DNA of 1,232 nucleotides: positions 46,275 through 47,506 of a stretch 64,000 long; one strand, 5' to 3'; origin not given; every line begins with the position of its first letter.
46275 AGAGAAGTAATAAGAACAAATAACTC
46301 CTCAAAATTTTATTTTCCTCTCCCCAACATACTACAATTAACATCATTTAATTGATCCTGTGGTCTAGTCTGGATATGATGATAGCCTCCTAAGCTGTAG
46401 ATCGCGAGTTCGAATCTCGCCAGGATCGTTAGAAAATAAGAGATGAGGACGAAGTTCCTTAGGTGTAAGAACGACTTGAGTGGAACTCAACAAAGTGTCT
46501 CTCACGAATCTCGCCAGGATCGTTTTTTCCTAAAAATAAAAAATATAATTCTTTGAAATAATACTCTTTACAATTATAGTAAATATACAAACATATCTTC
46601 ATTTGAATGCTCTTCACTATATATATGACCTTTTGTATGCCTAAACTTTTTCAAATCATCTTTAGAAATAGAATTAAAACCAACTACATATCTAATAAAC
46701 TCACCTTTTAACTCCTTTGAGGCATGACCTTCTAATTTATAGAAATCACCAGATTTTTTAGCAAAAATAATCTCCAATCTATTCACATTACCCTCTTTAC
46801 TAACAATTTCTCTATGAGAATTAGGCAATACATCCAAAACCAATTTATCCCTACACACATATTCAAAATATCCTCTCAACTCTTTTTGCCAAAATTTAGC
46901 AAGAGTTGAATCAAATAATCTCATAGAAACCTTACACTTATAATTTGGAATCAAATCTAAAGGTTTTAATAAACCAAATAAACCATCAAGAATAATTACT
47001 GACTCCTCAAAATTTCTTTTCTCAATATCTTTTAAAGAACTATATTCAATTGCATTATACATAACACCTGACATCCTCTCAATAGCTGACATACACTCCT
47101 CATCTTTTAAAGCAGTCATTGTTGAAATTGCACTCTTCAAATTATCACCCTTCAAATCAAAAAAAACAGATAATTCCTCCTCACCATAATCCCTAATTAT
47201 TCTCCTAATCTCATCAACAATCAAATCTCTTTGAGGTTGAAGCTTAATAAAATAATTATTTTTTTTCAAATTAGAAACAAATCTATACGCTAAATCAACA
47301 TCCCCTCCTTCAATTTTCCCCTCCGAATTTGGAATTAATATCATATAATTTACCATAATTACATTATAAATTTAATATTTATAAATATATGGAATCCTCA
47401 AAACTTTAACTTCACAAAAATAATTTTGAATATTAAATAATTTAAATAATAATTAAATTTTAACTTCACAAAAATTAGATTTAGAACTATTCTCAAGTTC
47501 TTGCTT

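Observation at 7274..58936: Recurring phenomenon: five conserved genes each carry a downstream echo of their own 3' end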

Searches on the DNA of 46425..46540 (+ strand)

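Call 65: search_rna_families(source=window, start=46425, end=46540, threshold=evalue, max_evalue=10, show_alignments=3)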
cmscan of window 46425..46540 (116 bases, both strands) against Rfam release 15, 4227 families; matches with E-value up to 10: 0.
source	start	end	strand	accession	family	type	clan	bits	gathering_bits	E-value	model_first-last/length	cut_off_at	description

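Call 76: build_rna_model(alignment_id=A1, structure=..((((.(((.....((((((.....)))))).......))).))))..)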
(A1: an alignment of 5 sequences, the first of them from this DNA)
Model R1 built from alignment A1 (5 sequences, 49 columns); structure: as given.
model positions 43; base pairs 13; branch points 0; effective number of sequences 5; information 1.162 bits per position. Calibrated on 0.2 Mb of random sequence (short: E-values are rough).
structure used (alignment columns):
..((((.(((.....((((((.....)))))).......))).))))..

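Call 77: search_with_rna_model(model_id=R1, sources=[window, L001, L002, L003, L004, L005, L006, L007, L008, L009, L010, L020, L021, L024, L026, L027, L033, L035, L037], max_evalue=10, show_alignments=0)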
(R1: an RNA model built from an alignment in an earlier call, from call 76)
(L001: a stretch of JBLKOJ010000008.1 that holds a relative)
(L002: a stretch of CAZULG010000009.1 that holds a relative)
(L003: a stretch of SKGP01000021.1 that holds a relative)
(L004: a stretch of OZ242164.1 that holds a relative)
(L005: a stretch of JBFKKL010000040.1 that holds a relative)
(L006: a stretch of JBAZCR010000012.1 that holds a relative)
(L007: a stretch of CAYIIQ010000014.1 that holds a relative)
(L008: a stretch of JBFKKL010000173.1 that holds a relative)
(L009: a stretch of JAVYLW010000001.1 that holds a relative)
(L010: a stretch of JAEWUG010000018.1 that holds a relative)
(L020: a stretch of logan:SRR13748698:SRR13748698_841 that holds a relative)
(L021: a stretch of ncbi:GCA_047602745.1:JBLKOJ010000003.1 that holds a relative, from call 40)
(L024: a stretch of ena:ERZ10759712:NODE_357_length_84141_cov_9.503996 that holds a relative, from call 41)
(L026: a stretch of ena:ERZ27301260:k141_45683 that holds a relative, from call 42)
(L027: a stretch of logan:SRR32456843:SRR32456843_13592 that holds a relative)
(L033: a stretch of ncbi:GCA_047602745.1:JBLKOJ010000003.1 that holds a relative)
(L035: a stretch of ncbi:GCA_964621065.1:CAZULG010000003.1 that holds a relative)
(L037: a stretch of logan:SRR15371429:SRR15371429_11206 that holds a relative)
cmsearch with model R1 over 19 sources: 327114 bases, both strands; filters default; matches with E-value up to 10: 15.
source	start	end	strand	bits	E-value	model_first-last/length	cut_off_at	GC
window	46462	46506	+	63.7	9.9e-19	1-43/43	no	0.47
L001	6590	6636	-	59.6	2.8e-17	1-43/43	no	0.28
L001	6684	6730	-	59.6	2.8e-17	1-43/43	no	0.28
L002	10697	10732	+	47.6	4.4e-13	1-43/43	no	0.53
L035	17653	17686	+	47.6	4.5e-13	1-43/43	no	0.5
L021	19400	19433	-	43.3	1.4e-11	1-43/43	no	0.35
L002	2891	2923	-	20.9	0.0011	1-43/43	no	0.42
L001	4932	4974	+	14.4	0.2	1-43/43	no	0.21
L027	9812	9850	+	14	0.27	1-43/43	no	0.18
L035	10553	10585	+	12.2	1.2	1-43/43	no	0.36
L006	6406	6435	+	10.3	5.4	1-43/43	no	0.33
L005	1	26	-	10.1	6.5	1-32/43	3'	0.31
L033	16403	16440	+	10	7.3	1-43/43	no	0.32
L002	3316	3332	+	9.9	7.6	15-31/43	no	0.18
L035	7660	7704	+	9.8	8.7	1-43/43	no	0.24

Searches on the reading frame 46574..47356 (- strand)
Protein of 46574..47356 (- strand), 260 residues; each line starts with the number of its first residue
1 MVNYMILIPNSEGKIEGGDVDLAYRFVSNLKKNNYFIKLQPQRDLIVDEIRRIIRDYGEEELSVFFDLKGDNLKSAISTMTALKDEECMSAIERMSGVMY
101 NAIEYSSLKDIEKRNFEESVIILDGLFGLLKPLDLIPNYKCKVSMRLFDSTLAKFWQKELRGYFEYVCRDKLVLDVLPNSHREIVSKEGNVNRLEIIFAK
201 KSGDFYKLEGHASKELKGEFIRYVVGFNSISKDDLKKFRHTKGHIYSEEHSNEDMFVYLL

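Call 14: search_protein_families(library=pfam, proteins=[window:46574-47356:-])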
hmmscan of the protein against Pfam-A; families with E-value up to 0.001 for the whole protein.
window:46574-47356:- (260 aa): 1 family
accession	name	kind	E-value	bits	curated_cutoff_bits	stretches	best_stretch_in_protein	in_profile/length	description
PF03883.20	H2O2_YaaD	-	3.4e-30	105.7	29.6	1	6-249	3-235/236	Peroxide stress protein YaaA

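Call 39: find_homologous_proteins(query=window:46574-47356:-, max_evalue=1e-20)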
Query window:46574-47356:- (260 aa): 38 proteins with E <= 1e-20 among 437 candidates.
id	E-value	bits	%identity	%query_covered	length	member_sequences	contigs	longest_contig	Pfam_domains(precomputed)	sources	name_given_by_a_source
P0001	2.7e-164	563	100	98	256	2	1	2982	PF03883.21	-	-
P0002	7.6e-129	447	74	100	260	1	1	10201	PF03883.21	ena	-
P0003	1.7e-127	442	76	100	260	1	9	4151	PF03883.21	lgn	-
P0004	1.1e-125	436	72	100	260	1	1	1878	PF03883.21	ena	-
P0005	8.7e-119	414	69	100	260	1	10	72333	PF03883.21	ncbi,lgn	ncbi:MAG: peroxide stress protein YaaA [Candidatus Woesearchaeota archaeon]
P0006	2.2e-115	403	70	99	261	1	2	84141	PF03883.21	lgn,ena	-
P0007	2.8e-115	402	71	99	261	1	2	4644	PF03883.21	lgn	-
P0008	1.0e-113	397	68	100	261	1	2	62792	PF03883.21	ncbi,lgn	ncbi:MAG: peroxide stress protein YaaA [Candidatus Nanoarchaeia archaeon]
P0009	3.6e-113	395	68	99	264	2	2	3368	PF03883.21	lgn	-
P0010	5.3e-106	372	64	100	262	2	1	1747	PF03883.21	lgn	-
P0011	1.6e-103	364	63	100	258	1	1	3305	PF03883.21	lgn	-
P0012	2.7e-103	363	63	100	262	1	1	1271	PF03883.21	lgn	-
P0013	1.0e-99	351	61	99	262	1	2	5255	PF03883.21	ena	-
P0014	1.3e-95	338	59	100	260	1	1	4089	PF03883.21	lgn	-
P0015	1.5e-92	328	58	100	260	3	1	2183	PF03883.21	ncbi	-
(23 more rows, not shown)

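Call 40: find_encoding_contigs(protein=P0005, flank=10000, max_places=3)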
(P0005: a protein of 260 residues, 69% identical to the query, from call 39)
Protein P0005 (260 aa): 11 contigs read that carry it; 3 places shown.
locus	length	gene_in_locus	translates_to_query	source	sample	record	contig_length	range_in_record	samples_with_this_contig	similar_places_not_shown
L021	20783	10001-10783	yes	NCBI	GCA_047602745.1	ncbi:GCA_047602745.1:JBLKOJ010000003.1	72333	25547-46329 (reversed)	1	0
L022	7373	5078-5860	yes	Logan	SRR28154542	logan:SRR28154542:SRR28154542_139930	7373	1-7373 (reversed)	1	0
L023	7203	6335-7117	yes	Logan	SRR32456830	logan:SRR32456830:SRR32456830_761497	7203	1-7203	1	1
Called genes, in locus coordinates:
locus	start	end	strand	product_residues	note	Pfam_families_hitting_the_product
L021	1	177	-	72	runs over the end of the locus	-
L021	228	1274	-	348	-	PF00482:T2SSF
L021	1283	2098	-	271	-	PF00482:T2SSF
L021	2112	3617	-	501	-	PF00437:T2SSE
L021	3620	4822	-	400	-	-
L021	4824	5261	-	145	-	-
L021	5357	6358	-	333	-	-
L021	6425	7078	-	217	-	-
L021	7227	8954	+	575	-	PF04675:DNA_ligase_A_N, PF01068:DNA_ligase_A_M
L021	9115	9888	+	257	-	PF07541:EIF_2_alpha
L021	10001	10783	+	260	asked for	PF03883:H2O2_YaaD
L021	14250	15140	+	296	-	PF13462:Thioredoxin_4, PF01323:DSBA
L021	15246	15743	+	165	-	-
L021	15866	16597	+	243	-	-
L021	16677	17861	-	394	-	PF04894:Nre_N, PF04895:Nre_C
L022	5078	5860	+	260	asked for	PF03883:H2O2_YaaD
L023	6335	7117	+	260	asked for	PF03883:H2O2_YaaD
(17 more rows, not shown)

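Call 41: find_encoding_contigs(protein=P0006, flank=10000, max_places=2)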
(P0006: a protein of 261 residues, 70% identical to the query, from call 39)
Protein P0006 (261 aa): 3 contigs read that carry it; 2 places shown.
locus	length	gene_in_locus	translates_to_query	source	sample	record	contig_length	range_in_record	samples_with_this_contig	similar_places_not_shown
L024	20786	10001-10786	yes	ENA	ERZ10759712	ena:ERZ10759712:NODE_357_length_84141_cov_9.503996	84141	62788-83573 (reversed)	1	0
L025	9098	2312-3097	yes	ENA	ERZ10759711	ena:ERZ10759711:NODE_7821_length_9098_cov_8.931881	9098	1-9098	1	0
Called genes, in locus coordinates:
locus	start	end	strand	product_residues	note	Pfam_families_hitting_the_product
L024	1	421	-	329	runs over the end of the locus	?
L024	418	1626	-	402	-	-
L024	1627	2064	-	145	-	-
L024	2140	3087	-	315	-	-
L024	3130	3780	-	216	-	-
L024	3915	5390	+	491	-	PF04675:DNA_ligase_A_N, PF01068:DNA_ligase_A_M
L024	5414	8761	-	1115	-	-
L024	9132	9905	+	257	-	PF07541:EIF_2_alpha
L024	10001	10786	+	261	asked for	PF03883:H2O2_YaaD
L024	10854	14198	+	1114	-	-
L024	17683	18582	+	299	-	PF13462:Thioredoxin_4, PF01323:DSBA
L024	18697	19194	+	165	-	-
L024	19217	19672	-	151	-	-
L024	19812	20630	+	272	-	-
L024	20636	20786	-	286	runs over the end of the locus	PF04894:Nre_N, PF04895:Nre_C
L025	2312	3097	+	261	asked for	PF03883:H2O2_YaaD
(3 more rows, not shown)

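Call 42: find_encoding_contigs(protein=P0002, flank=10000, max_places=2)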
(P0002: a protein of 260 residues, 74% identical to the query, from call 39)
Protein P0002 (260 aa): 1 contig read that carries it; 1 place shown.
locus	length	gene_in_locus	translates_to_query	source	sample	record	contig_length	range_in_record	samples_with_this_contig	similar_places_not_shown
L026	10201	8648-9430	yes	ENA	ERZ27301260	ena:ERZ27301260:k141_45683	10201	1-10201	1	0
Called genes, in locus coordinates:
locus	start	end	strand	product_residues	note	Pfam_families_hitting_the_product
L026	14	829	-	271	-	PF00482:T2SSF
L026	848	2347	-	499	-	PF00437:T2SSE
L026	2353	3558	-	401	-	-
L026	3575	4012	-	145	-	-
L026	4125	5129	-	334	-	-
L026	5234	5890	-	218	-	-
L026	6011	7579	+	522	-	PF04675:DNA_ligase_A_N, PF01068:DNA_ligase_A_M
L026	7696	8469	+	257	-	PF07541:EIF_2_alpha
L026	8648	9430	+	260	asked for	PF03883:H2O2_YaaD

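Call 81: find_encoding_contigs(protein=P0003, flank=5000, max_places=4)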
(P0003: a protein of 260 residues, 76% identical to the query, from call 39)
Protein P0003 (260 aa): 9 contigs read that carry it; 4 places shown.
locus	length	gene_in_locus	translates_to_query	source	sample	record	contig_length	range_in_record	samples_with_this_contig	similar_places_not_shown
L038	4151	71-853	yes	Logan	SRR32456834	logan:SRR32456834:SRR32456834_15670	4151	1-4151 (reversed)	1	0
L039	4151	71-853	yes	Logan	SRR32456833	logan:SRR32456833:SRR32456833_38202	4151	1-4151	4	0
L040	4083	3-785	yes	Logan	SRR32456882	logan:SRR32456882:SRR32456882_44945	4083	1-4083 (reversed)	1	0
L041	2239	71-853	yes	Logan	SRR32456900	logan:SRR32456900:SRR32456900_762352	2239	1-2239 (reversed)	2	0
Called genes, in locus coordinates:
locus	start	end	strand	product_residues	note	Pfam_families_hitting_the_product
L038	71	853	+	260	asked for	PF03883:H2O2_YaaD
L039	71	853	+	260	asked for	PF03883:H2O2_YaaD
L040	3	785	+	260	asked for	PF03883:H2O2_YaaD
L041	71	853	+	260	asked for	PF03883:H2O2_YaaD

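Call 86: find_encoding_contigs(protein=P0001, flank=3000, max_places=3)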
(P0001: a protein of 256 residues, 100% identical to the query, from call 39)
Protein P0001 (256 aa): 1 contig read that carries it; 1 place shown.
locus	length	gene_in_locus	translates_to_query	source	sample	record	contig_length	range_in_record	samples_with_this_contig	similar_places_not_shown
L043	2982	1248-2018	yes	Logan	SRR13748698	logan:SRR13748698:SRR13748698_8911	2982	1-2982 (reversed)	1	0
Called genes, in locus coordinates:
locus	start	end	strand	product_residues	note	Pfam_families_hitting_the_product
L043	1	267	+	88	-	?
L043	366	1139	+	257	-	PF07541:EIF_2_alpha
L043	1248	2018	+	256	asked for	PF03883:H2O2_YaaD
